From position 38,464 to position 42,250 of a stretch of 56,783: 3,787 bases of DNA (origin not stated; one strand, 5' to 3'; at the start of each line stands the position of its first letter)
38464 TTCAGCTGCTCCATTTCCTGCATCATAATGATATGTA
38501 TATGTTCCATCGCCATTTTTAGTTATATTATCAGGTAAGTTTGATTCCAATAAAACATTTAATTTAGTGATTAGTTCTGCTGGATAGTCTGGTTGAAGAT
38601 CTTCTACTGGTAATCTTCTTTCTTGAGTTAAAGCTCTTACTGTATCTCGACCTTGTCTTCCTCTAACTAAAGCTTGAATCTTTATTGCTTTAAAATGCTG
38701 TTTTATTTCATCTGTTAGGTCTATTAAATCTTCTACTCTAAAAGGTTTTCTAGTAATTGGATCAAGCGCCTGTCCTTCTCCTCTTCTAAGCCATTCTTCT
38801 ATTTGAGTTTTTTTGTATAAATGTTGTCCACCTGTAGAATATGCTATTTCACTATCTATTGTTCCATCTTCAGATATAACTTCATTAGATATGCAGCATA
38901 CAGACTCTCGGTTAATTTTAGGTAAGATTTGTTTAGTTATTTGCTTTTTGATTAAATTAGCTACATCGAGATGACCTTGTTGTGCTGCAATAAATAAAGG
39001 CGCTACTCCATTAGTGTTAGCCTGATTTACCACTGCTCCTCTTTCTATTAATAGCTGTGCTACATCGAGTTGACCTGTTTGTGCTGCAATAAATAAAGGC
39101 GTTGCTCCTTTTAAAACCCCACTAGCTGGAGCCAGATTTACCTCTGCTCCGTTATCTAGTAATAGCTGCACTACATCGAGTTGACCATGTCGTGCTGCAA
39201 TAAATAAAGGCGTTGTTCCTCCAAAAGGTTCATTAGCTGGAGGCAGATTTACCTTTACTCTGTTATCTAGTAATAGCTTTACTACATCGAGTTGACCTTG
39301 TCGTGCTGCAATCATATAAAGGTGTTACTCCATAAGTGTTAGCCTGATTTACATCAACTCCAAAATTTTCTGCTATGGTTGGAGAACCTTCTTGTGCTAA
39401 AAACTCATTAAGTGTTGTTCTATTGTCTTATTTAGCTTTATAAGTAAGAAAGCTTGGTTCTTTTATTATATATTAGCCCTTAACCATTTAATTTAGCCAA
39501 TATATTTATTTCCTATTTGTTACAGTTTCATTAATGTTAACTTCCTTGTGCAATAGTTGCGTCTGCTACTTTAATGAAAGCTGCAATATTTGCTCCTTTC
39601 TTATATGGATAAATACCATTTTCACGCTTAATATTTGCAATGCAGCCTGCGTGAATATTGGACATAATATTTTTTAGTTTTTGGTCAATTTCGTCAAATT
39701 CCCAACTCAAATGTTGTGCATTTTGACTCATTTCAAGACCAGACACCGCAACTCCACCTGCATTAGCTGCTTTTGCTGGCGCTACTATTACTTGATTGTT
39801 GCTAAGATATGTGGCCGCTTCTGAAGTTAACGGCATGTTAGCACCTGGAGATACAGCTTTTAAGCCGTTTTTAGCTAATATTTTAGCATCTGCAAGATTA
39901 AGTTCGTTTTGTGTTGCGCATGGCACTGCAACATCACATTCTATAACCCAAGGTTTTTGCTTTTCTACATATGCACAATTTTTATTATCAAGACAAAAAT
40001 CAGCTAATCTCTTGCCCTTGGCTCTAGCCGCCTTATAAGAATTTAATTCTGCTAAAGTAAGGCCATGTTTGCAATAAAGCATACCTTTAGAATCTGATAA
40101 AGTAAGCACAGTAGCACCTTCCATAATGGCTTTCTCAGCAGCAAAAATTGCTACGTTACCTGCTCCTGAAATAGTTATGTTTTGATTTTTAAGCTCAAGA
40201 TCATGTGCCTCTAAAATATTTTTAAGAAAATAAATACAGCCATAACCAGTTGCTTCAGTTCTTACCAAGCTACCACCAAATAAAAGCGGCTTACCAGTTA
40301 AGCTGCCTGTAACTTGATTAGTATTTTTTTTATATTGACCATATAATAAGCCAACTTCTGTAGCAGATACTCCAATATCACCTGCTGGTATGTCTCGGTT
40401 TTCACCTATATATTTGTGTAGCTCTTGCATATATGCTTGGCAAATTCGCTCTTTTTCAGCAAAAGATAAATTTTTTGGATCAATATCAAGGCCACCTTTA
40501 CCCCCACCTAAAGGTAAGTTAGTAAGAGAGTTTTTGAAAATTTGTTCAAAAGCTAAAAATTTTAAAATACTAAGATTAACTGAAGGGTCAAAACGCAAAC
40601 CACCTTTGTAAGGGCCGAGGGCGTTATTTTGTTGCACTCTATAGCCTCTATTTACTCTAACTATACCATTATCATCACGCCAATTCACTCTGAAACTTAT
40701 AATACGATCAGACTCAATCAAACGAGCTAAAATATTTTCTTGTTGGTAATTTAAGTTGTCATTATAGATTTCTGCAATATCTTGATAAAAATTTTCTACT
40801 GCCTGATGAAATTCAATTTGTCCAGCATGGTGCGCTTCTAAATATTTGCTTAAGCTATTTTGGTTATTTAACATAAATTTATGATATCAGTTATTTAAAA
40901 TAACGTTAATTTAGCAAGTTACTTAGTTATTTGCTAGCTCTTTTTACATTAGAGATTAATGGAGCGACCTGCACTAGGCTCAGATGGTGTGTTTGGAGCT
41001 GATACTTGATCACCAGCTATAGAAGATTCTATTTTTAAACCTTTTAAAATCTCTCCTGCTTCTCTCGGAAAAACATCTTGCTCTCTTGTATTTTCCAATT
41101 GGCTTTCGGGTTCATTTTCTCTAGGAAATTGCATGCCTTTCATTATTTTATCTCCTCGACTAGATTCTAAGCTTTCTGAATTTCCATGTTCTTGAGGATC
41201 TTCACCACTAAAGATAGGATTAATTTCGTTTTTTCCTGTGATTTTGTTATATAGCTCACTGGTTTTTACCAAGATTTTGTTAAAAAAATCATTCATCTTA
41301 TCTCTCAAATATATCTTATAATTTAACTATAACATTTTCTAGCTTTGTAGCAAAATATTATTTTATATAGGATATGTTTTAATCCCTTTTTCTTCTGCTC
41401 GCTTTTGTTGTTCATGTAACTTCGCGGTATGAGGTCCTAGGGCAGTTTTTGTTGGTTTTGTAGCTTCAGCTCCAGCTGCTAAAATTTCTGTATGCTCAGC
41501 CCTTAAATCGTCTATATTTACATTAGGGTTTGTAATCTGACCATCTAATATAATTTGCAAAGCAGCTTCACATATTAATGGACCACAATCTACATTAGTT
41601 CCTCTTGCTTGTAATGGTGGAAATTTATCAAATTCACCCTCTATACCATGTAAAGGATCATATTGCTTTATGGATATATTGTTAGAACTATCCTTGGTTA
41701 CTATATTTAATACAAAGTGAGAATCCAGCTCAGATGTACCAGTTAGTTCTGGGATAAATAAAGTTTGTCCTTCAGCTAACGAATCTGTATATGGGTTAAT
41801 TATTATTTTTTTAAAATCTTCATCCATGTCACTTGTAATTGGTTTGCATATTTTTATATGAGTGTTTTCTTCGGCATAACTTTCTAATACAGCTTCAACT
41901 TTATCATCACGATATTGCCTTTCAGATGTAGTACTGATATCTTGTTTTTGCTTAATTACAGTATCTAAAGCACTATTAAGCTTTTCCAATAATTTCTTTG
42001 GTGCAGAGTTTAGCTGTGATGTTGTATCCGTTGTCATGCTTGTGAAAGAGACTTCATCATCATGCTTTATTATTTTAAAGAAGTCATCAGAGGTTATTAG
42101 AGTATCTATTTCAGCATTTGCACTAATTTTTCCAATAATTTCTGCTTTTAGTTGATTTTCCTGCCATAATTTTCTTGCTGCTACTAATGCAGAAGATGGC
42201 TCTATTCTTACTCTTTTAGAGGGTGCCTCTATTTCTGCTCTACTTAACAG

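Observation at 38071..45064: Candidate ubiquitin/UBL-manipulating effector island wrapped around gdhA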

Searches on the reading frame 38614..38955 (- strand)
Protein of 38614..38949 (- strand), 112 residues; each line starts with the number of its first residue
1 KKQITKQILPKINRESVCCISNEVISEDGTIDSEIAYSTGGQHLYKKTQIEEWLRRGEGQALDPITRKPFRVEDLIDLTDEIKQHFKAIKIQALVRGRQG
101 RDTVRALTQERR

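Call 30: search_solved_structures(query=window:38614-38949:-, max_evalue=10, show_alignments=3)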
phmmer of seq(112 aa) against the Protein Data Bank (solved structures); distinct sequences matched with E-value up to 10: 4.
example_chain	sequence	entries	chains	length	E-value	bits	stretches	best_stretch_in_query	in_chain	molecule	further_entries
8xi2_q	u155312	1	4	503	0.11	16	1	27-78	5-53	Pre-mRNA-processing factor 19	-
2bay_A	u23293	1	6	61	0.77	13.4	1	32-79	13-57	Pre-mRNA splicing factor PRP19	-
1n87_A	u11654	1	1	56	0.96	13.1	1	36-79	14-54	Pre-mRNA splicing factor PRP19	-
7x4f_A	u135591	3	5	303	1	13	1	17-55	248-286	Cyclic dipyrimidine nucleotide synthase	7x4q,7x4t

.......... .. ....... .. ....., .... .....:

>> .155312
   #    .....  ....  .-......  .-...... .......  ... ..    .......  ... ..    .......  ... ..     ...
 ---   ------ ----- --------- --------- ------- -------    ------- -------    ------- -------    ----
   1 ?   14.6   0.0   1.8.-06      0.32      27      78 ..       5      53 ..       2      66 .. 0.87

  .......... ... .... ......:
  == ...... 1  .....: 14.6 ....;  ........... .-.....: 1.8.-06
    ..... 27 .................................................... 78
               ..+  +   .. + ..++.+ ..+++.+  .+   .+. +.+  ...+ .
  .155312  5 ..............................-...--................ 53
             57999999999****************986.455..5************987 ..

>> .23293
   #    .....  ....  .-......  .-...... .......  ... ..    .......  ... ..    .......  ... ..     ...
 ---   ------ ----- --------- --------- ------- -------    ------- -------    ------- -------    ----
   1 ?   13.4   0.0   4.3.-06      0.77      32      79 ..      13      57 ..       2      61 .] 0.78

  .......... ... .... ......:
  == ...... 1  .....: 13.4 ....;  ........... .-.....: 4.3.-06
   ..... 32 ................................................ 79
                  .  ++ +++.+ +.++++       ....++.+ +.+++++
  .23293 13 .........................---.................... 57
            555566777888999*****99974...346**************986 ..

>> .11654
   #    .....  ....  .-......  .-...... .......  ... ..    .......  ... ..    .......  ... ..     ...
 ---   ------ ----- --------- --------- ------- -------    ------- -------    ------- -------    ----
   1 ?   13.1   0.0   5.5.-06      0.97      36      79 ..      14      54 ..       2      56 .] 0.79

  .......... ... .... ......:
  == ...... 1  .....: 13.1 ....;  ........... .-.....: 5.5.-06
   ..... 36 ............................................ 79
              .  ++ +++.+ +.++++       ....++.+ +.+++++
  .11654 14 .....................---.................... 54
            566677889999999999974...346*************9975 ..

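Call 49: search_solved_structures(query=A2, max_evalue=10, show_alignments=3)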
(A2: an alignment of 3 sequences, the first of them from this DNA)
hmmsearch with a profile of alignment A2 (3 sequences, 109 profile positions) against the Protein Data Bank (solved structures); distinct sequences matched with E-value up to 10: 9.
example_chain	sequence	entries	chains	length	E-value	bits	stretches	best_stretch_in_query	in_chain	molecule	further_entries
9kof_G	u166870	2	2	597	0.14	15.8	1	9-50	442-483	Polycomb protein SUZ12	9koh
9kog_C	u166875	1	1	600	0.14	15.7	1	9-50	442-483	Polycomb protein SUZ12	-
8t9g_B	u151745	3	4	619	0.15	15.7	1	9-50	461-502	Polycomb protein SUZ12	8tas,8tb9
8vnv_A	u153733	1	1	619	0.15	15.6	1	9-50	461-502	Polycomb protein SUZ12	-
9dch_B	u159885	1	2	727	0.19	15.3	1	9-50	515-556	Polycomb protein SUZ12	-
6c23_A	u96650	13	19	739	0.19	15.3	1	9-50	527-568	Polycomb protein SUZ12 | SUZ12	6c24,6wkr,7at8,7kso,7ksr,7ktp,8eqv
4w2r_S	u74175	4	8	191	0.51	13.9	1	28-51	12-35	Polycomb protein SUZ12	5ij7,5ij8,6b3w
9o7g_B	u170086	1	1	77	1.7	12.3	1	46-79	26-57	E3 ubiquitin-protein ligase CHIP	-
9dry_A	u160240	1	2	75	1.7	12.3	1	46-79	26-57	E3 ubiquitin-protein ligase CHIP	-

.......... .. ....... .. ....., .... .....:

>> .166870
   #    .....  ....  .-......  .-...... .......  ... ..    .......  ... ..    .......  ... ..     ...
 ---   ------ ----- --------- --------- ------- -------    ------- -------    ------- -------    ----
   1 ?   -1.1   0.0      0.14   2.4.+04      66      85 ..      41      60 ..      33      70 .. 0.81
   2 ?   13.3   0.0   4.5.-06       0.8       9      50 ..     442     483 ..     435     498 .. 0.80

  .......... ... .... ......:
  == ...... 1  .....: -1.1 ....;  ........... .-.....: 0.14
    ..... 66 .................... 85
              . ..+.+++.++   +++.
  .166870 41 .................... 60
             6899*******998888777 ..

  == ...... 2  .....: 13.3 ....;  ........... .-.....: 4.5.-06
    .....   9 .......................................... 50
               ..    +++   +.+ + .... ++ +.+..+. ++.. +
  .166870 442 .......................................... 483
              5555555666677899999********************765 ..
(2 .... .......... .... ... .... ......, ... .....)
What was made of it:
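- On U-box domain (Pfam PF04564) E3 ligases: PRP19 and CHIP are the weak best PDB hits (calls 30, 49).
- Tried and rejected: Profile of the U-box-like segment against the PDB (call 49): the top hits were a spurious SUZ12 stretch, with CHIP only at E 1.7.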

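Call 50: search_protein_families(library=pfam, alignment_id=A2, max_evalue=10)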
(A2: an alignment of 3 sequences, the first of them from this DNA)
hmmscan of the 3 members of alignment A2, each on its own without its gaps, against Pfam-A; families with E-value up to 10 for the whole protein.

A. member 1, seq(109 aa): 3 families
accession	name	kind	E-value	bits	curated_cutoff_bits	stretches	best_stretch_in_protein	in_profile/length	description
PF04564.21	U-box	-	0.012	16.1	21.4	1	43-86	23-62/73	U-box domain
PF12728.13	HTH_17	-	0.084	13.6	27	1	36-58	26-49/51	Helix-turn-helix domain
PF00612.33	IQ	-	0.14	12.4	20.3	1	90-101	4-15/21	IQ calmodulin-binding motif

B. families by the number of members that match (of 3 scanned): 3 families
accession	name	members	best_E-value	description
PF04564.21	U-box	2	0.012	U-box domain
PF12728.13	HTH_17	1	0.084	Helix-turn-helix domain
PF00612.33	IQ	1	0.14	IQ calmodulin-binding motif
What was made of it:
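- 38689..38892 (-): P1 residues 142-209: U-box-like segment with a 9-residue insertion in loop 1. Pfam U-box 16.1 bits, E 0.012, below the gathering score of 21.4 (call 50).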

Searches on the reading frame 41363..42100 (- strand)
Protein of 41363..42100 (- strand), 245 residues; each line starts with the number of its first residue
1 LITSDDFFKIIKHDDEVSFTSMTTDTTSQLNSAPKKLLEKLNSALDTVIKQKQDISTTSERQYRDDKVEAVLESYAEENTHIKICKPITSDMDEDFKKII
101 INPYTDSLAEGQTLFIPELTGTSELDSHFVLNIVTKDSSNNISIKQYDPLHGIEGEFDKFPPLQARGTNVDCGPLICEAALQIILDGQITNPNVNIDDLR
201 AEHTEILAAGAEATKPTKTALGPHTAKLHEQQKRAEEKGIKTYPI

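Call 67: search_dna_similar(query=window:41363-42100:-, collection=plasmids, mode=protein, max_evalue=10, max_rows=10)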
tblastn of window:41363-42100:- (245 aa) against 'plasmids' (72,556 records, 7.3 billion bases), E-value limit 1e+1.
Records with a match: 1; places in all: 1; records where one place covers at least 80% of the query: 0.
Best place of each record, by identity: <60% 1.
By first word of the organism name: Halorientalis 1.
By predicted mobility (MOB-suite, as given by PLSDB): non-mobilizable 1.
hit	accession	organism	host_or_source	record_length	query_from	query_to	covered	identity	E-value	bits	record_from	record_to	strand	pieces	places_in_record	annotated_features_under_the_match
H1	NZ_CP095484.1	Halorientalis litorea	cell culture,salt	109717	41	110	29%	31.1%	4e-2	42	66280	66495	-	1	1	DUF499 domain-containing protein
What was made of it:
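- Tried and rejected: tblastn of the P4 C-terminal half against plasmids (call 67): one irrelevant hit.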
